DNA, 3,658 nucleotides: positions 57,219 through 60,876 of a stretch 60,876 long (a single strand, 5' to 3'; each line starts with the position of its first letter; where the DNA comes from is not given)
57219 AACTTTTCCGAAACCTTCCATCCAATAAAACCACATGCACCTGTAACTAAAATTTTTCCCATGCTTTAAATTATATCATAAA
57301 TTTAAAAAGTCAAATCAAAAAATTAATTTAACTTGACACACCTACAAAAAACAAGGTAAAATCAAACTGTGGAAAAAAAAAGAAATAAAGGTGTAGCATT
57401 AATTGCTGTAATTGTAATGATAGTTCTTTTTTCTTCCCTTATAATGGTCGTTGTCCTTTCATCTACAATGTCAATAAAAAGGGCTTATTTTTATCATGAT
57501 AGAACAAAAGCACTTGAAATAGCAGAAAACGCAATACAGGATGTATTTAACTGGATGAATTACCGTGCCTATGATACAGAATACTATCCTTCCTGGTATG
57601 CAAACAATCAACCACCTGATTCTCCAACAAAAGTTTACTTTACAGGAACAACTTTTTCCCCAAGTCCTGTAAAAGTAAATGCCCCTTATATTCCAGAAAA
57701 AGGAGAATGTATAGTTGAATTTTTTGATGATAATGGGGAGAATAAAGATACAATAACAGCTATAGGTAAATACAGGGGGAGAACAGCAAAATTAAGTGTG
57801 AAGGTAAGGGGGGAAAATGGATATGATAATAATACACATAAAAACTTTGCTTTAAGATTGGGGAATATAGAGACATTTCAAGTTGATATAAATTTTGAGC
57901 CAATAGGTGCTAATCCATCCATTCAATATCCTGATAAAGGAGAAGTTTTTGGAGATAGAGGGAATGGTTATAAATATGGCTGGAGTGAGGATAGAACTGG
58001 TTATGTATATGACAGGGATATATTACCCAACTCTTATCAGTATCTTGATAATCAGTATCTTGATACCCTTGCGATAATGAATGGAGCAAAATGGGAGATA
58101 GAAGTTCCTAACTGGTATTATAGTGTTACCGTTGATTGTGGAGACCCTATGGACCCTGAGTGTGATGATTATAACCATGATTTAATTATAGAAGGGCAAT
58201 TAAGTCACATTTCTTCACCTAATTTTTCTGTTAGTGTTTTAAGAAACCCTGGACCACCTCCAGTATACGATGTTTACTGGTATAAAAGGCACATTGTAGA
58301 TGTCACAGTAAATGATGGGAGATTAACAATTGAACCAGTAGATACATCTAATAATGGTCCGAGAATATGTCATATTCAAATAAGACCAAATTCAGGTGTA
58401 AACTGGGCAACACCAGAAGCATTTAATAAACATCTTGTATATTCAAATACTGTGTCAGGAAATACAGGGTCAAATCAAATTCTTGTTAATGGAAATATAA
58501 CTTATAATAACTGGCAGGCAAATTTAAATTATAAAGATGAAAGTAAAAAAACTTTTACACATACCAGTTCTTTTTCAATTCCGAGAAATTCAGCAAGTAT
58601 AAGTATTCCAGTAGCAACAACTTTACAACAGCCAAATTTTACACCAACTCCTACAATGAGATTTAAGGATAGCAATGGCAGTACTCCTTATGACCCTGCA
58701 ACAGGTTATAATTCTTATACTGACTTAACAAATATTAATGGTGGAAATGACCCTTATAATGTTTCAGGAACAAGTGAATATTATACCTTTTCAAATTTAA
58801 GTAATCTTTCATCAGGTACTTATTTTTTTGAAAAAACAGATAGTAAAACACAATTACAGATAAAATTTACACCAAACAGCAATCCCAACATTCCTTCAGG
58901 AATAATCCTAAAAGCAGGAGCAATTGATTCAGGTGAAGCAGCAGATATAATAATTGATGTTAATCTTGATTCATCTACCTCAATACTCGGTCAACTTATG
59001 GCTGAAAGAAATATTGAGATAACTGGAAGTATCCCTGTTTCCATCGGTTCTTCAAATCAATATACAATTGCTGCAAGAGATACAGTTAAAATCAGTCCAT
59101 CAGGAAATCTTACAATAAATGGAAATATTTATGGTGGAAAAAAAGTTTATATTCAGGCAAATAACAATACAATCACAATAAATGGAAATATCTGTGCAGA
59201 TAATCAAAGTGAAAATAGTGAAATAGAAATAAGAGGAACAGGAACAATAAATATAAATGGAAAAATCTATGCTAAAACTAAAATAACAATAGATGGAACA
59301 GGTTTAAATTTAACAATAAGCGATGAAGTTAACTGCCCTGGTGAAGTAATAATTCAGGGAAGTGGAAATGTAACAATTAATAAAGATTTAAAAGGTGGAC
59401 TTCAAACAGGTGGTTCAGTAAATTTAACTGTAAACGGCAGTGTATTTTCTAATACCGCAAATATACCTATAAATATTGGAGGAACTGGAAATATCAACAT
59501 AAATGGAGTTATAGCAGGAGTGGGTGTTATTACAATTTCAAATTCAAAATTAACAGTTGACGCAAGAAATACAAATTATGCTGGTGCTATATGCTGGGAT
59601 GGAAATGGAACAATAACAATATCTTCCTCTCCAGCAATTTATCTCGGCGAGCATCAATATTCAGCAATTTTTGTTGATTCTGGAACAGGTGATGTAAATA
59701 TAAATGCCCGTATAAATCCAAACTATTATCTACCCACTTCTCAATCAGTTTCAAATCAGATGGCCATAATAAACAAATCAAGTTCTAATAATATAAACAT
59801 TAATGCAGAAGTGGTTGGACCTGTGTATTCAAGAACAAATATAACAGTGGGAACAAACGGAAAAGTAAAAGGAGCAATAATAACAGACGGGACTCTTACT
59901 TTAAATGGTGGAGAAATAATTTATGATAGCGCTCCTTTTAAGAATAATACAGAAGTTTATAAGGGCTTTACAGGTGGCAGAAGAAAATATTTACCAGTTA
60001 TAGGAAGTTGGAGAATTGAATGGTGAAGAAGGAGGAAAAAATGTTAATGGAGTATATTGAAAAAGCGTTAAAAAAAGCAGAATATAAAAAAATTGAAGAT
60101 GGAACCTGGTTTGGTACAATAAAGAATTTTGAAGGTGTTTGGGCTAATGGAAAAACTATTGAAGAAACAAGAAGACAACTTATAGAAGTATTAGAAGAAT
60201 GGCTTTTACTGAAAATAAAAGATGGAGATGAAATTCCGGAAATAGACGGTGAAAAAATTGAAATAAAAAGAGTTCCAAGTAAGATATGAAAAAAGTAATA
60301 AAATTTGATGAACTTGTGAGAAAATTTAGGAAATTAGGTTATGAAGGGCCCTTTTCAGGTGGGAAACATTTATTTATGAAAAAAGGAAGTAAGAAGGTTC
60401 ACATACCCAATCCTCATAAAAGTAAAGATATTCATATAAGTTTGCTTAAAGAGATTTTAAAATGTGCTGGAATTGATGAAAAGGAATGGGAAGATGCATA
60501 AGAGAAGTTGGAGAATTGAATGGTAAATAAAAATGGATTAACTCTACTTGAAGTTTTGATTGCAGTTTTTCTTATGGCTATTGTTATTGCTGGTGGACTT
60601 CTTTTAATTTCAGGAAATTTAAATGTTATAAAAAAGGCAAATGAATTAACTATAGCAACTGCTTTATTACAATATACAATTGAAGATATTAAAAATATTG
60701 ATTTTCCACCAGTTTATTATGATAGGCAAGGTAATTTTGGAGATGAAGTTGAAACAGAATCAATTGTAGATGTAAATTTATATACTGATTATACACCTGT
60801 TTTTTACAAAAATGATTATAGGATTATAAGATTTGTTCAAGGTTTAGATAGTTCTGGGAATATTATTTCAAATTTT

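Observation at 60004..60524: hicBA cassette inserted into a pilin operon junction, flanked by a perfect 21-bp direct repeat exactly 500 bp apart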

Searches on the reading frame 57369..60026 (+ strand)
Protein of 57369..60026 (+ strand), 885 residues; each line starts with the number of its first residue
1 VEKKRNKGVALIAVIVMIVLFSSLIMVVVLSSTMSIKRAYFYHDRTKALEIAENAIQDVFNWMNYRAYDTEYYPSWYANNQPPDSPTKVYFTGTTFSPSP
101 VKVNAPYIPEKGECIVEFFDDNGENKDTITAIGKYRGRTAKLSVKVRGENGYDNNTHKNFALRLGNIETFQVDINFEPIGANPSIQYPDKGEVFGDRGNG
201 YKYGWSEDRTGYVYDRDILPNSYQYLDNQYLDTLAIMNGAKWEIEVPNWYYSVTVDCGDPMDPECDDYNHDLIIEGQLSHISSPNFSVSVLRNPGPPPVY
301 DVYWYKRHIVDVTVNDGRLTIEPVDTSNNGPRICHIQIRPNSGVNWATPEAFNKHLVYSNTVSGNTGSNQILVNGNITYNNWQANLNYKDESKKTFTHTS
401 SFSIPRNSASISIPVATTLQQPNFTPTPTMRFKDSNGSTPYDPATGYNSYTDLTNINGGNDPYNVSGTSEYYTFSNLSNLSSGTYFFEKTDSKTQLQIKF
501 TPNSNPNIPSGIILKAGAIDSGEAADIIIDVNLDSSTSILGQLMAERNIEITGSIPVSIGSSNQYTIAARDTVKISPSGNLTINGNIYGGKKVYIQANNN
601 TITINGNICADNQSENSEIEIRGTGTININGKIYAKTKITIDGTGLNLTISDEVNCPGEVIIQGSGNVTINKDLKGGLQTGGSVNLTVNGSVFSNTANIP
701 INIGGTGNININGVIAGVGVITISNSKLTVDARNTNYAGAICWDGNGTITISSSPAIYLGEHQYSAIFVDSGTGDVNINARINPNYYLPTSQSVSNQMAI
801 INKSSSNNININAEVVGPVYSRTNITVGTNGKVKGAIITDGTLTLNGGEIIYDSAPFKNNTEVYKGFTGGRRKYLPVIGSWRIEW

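Call 6: search_protein_families(library=pfam, proteins=[window:57369-60026:+], max_evalue=0.01)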
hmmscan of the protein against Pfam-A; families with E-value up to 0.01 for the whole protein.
window:57369-60026:+ (885 aa): 2 families
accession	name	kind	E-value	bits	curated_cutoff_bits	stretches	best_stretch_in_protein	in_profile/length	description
PF04519.19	Bactofilin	-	0.0012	19.5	27.9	0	804-847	14-56/98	Polymer-forming cytoskeletal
PF10833.13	DUF2572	-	0.0088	16.2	23.8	1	805-857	145-198/219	Protein of unknown function (DUF2572)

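Call 8: find_encoding_contigs(protein=window:57369-60026:+, flank=10000, max_places=10)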
Protein window:57369-60026:+ (885 aa): 9 contigs read that carry it; 5 places shown.
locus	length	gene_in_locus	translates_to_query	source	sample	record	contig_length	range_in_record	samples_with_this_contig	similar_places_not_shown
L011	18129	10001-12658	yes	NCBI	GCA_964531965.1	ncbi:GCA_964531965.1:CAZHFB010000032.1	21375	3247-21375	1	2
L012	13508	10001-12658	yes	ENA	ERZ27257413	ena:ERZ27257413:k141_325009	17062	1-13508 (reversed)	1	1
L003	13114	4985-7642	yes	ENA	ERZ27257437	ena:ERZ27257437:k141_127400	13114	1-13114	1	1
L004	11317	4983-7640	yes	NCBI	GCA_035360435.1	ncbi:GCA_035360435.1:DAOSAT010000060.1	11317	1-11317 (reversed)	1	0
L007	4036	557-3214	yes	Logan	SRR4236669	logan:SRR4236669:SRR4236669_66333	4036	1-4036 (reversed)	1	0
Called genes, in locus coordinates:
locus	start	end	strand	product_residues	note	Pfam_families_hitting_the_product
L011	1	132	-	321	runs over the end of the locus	PF04055:Radical_SAM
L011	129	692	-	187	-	PF00117:GATase, PF07722:Peptidase_C26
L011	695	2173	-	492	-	PF04715:, PF00425:Chorismate_bind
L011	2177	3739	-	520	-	PF07719:TPR_2 (faint), PF13181:TPR_8 (faint), PF13428:TPR_14 (faint), PF23914:TPR_CcmH_CycH (faint), PF13431:TPR_17 (faint), PF03734:YkuD, PF24125:Cds6_C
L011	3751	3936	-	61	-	PF12797:Fer4_2 (weak), PF12837:Fer4_6 (weak), PF12838:Fer4_7 (faint), PF13237:Fer4_10 (weak), PF00037:Fer4, PF13459:Fer4_15, PF13370:Fer4_13, PF12800:Fer4_4 (weak), +1 more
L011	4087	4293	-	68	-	PF10771:DUF2582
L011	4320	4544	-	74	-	-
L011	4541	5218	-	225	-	PF03544:TonB_C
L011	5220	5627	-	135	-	PF02472:ExbD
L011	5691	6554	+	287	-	PF01351:RNase_HII (faint)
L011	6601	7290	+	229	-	PF13646:HEAT_2 (faint)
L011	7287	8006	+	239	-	PF07963:N_methyl (weak), PF07596:SBP_bac_10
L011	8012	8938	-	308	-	PF01073:3Beta_HSD, PF01370:Epimerase, PF02719:Polysacc_synt_2, PF04321:RmlD_sub_bind, PF16363:GDP_Man_Dehyd, PF07993:NAD_binding_4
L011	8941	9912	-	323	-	PF01073:3Beta_HSD, PF01370:Epimerase, PF02719:Polysacc_synt_2, PF04321:RmlD_sub_bind, PF16363:GDP_Man_Dehyd, PF07993:NAD_binding_4 (weak)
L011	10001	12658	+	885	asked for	-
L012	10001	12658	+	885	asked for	-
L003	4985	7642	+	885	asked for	-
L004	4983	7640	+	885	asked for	-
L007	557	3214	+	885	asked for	-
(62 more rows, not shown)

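Call 10: find_related_loci(query=window:57369-60026:+, collection=genome_contigs, flank=6000)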
Query window:57369-60026:+ (885 aa) in genome_contigs; peptide patterns used: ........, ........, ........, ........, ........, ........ (x = any residue, [..] = any of these).
78 stretches matched a pattern; 3 encode a relative of the query (tblastn E <= 1e-3); 3 distinct loci.
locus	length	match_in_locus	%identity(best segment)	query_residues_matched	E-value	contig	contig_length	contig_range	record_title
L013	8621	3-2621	66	5-885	0e+0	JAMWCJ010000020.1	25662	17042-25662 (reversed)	MAG: Candidatus Omnitrophota bacterium isolate QZM4.bins.109.Tibet NODE_2073_length_25662_cov_7.130370, whole genome sho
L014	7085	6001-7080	70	1-365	4e-165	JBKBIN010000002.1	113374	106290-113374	MAG: Candidatus Ratteibacteria bacterium isolate 21I_069.bin.64 NODE_2_length_113374_cov_12.648084, whole genome shotgun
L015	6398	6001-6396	78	1-132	8e-59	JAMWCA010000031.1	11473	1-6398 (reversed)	MAG: Candidatus Omnitrophota bacterium isolate DG02_2.bins.52.Tibet NODE_3076_length_11473_cov_7.855103, whole genome sh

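Call 11: find_homologous_proteins(query=window:57369-60026:+)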
Query window:57369-60026:+ (885 aa): 156 proteins with E <= 0.001 among 8000 candidates; the best 120 are listed.
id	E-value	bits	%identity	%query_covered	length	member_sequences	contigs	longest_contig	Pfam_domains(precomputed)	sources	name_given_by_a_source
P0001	0.0e+0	2004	100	100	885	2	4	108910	-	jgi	-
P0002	0.0e+0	1397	72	100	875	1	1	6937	-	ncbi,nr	ncbi:MAG: carbohydrate-binding domain-containing protein [bacterium]|nr:carbohydrate-binding domain-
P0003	0.0e+0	1239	66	100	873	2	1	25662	PF04519.20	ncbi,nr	ncbi:MAG: carbohydrate-binding domain-containing protein, partial [Candidatus Omnitrophica bacterium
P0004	5.9e-276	936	51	100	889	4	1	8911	PF23981.2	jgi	-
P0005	5.6e-63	231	31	61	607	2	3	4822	-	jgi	-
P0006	5.1e-58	215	36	30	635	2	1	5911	-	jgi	jgi:hypothetical protein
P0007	3.9e-46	175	41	28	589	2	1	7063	-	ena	-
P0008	1.0e-45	174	38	19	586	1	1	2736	-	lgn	-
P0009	5.2e-38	149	44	16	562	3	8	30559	-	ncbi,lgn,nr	ncbi:MAG: pilus assembly PilX N-terminal domain-containing protein [Candidatus Omnitrophica bacteriu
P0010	8.4e-36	141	36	17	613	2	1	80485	-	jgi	jgi:hypothetical protein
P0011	1.0e-35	141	38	18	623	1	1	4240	-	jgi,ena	-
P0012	2.4e-35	140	40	16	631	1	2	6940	-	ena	-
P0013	6.0e-34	135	38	32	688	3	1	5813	-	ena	-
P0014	1.2e-32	131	38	16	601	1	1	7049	-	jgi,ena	-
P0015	1.6e-32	130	32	20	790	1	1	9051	PF24996.1,PF07646.22,PF13964.13,PF24681.2,PF13415.13,PF24981.2,PF17962.8,PF01344.32,PF25210.2,PF21254.4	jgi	jgi:N-acetylneuraminic acid mutarotase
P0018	4.9e-30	122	38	16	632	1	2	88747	-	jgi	jgi:hypothetical protein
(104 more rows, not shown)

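Call 14: find_encoding_contigs(protein=P0002, flank=6000)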
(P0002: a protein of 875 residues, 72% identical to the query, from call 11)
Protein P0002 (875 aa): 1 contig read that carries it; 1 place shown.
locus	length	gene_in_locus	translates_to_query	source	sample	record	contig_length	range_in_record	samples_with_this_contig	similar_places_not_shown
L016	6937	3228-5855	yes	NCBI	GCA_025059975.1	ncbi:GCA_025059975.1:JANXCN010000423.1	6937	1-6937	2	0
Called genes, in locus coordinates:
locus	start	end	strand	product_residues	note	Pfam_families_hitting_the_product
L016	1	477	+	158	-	PF13646:HEAT_2 (faint)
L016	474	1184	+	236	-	PF07963:N_methyl (weak), PF07596:SBP_bac_10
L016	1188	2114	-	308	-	PF00106:adh_short (weak), PF01073:3Beta_HSD, PF01370:Epimerase, PF02719:Polysacc_synt_2, PF04321:RmlD_sub_bind, PF07993:NAD_binding_4 (faint), PF16363:GDP_Man_Dehyd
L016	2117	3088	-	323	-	PF01073:3Beta_HSD, PF01370:Epimerase, PF02719:Polysacc_synt_2, PF04321:RmlD_sub_bind, PF07993:NAD_binding_4 (weak), PF16363:GDP_Man_Dehyd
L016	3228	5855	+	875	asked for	-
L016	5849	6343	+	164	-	-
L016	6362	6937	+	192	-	?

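Call 15: find_encoding_contigs(protein=P0004, flank=6000)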
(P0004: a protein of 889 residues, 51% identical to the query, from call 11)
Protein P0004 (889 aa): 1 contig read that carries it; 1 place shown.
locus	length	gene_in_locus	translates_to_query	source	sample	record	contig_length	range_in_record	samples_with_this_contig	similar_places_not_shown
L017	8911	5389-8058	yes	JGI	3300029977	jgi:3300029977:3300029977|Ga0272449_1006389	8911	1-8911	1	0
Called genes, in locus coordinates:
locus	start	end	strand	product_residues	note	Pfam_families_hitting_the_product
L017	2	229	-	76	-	?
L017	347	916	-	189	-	PF01227:GTP_cyclohydroI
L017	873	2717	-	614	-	PF06480:FtsH_ext, PF20720:nSTAND3 (faint), PF06068:TIP49 (weak), PF00004:AAA, PF07728:AAA_5 (weak), PF17862:AAA_lid_3, PF01434:Peptidase_M41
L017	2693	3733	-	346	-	PF17792:ThiD2, PF02581:TMP-TENI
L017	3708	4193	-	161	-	PF01467:CTP_transf_like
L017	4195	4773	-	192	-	PF13580:SIS_2, PF01380:SIS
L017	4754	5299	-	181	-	-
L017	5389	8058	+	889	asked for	PF23981:DUF7305 (faint)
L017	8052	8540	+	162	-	-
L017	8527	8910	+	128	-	?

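Call 55: find_encoding_contigs(protein=P0009, flank=3500, max_places=8)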
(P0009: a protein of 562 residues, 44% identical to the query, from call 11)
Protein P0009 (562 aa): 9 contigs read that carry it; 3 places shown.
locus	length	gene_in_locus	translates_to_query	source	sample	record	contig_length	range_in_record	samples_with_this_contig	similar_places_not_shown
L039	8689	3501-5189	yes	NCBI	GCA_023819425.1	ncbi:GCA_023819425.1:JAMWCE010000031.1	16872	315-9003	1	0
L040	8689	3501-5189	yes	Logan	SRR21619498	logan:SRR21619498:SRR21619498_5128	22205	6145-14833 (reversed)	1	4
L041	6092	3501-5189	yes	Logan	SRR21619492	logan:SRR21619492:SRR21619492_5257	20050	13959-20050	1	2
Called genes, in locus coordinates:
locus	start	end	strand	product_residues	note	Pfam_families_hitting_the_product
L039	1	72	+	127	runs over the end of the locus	?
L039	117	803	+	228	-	PF13646:HEAT_2 (faint)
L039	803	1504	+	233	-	PF07963:N_methyl (weak), PF07596:SBP_bac_10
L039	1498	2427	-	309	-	PF00106:adh_short (weak), PF01073:3Beta_HSD, PF01370:Epimerase, PF02719:Polysacc_synt_2, PF04321:RmlD_sub_bind, PF07993:NAD_binding_4 (faint), PF16363:GDP_Man_Dehyd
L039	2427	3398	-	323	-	PF01073:3Beta_HSD, PF01370:Epimerase, PF02719:Polysacc_synt_2, PF04321:RmlD_sub_bind, PF05368:NmrA (faint), PF16363:GDP_Man_Dehyd, PF07993:NAD_binding_4 (weak)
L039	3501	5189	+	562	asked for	-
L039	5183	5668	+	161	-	-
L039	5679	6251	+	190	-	PF07963:N_methyl (faint)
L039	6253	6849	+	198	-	PF03458:Gly_transporter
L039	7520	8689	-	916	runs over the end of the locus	PF01946:Thi4 (faint), PF07992:Pyr_redox_2 (faint), PF12831:FAD_oxidored, PF13646:HEAT_2 (faint)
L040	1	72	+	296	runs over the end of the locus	PF01351:RNase_HII (faint)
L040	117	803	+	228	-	PF13646:HEAT_2 (faint)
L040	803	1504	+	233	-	PF07963:N_methyl (weak), PF07596:SBP_bac_10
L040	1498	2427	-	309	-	PF00106:adh_short (weak), PF01073:3Beta_HSD, PF01370:Epimerase, PF02719:Polysacc_synt_2, PF04321:RmlD_sub_bind, PF07993:NAD_binding_4 (faint), PF16363:GDP_Man_Dehyd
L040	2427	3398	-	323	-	PF01073:3Beta_HSD, PF01370:Epimerase, PF02719:Polysacc_synt_2, PF04321:RmlD_sub_bind, PF05368:NmrA (faint), PF16363:GDP_Man_Dehyd, PF07993:NAD_binding_4 (weak)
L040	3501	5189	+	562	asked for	-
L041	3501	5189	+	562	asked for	-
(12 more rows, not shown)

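Call 56: find_encoding_contigs(protein=P0018, flank=3500, max_places=4)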
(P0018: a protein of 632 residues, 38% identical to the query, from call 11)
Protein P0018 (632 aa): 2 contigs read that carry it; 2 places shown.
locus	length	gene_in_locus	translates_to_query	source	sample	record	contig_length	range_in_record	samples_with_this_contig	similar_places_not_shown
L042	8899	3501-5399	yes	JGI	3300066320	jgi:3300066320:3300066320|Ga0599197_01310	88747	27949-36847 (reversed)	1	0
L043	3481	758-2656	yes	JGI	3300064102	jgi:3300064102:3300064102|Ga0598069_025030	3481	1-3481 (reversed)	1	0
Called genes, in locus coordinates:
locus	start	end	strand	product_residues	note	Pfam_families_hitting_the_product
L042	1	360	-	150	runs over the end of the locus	PF01750:HycI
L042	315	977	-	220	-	PF02492:cobW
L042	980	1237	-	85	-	PF01155:HypA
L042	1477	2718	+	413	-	PF00926:DHBP_synthase, PF00925:GTP_cyclohydro2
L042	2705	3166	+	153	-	PF00885:DMRL_synthase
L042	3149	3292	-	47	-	-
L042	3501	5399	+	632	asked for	-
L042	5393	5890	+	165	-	-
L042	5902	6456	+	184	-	-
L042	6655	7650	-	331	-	PF00989:PAS, PF08448:PAS_4 (weak), PF13426:PAS_9, PF08447:PAS_3 (weak), PF13487:HD_5, PF01966:HD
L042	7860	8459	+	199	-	PF01914:MarC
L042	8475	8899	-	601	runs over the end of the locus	PF13231:PMT_2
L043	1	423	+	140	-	?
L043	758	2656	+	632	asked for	-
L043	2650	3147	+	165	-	-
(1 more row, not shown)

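Call 61: search_protein_families(library=ncbifam, proteins=[window:57369-60026:+], max_evalue=0.01)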
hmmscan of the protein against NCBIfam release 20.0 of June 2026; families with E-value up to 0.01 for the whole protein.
window:57369-60026:+ (885 aa): 0 families

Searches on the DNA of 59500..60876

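Call 64: search_rna_families(source=window, start=59500, end=60876, threshold=evalue, max_evalue=1)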
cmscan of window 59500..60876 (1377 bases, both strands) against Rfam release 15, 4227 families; matches with E-value up to 1: 0.
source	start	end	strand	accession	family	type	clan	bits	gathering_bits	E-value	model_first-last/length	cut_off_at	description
